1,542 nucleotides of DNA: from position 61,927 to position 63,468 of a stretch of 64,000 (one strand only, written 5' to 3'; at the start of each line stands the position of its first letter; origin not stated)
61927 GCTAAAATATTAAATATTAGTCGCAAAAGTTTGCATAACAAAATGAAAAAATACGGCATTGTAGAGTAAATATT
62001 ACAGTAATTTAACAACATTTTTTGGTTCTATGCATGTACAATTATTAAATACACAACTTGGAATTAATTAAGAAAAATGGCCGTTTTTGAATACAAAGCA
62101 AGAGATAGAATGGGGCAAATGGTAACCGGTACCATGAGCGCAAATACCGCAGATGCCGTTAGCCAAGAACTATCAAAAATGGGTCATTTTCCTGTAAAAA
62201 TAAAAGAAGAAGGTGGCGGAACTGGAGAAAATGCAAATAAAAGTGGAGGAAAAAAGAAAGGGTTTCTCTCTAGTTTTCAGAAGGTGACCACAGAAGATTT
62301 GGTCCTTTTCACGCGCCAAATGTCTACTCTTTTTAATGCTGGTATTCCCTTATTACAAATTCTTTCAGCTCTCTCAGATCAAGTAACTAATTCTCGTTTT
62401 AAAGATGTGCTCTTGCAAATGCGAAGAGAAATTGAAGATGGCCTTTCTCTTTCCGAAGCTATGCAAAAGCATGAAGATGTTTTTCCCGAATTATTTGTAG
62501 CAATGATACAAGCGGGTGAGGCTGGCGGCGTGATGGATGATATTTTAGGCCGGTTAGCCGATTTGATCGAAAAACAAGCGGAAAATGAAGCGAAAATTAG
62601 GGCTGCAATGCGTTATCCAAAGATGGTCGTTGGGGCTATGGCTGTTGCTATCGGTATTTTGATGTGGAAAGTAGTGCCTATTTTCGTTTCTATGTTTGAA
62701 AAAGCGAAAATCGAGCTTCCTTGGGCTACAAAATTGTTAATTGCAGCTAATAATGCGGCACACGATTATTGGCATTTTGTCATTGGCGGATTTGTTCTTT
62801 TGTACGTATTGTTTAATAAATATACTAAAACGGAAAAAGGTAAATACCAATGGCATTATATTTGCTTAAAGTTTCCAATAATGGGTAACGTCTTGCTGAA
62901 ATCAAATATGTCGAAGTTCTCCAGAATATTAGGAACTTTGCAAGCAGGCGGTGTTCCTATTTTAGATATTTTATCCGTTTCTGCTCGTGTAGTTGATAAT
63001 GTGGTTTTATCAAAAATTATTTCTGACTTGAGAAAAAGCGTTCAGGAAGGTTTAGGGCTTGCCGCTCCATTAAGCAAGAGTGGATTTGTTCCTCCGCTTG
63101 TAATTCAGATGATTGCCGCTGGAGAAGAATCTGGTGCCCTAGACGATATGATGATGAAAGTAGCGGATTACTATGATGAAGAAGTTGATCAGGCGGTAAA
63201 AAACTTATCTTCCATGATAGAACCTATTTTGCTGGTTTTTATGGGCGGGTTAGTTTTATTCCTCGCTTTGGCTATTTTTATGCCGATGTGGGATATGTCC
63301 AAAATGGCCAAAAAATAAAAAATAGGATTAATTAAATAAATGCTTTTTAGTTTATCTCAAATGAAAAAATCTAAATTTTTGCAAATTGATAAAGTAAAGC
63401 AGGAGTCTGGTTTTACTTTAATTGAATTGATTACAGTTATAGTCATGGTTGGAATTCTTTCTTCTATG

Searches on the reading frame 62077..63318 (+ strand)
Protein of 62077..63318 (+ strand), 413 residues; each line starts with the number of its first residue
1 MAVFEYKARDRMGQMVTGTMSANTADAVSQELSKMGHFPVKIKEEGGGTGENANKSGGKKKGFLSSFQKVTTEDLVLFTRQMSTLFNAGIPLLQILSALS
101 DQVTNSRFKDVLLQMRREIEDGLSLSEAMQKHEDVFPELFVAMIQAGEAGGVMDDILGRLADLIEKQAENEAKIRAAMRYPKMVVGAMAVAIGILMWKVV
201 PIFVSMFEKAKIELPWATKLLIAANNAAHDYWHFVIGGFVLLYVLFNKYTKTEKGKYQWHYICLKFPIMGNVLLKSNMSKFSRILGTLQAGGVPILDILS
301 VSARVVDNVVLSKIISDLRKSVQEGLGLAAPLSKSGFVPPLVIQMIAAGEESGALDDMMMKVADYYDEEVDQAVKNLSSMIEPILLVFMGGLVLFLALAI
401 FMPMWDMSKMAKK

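Call 79: find_encoding_contigs(protein=window:62077-63318:+, flank=10000, max_places=2)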
Protein window:62077-63318:+ (413 aa): 2 contigs read that carry it; 1 place shown.
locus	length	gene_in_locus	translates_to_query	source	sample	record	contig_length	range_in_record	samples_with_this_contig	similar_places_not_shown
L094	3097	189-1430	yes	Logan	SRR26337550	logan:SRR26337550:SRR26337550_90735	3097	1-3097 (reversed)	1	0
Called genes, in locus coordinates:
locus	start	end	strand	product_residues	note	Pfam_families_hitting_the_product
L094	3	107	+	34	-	?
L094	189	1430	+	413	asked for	PF28597:T2SSF_N, PF00482:T2SSF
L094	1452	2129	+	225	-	PF07963:N_methyl (faint)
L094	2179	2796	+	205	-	-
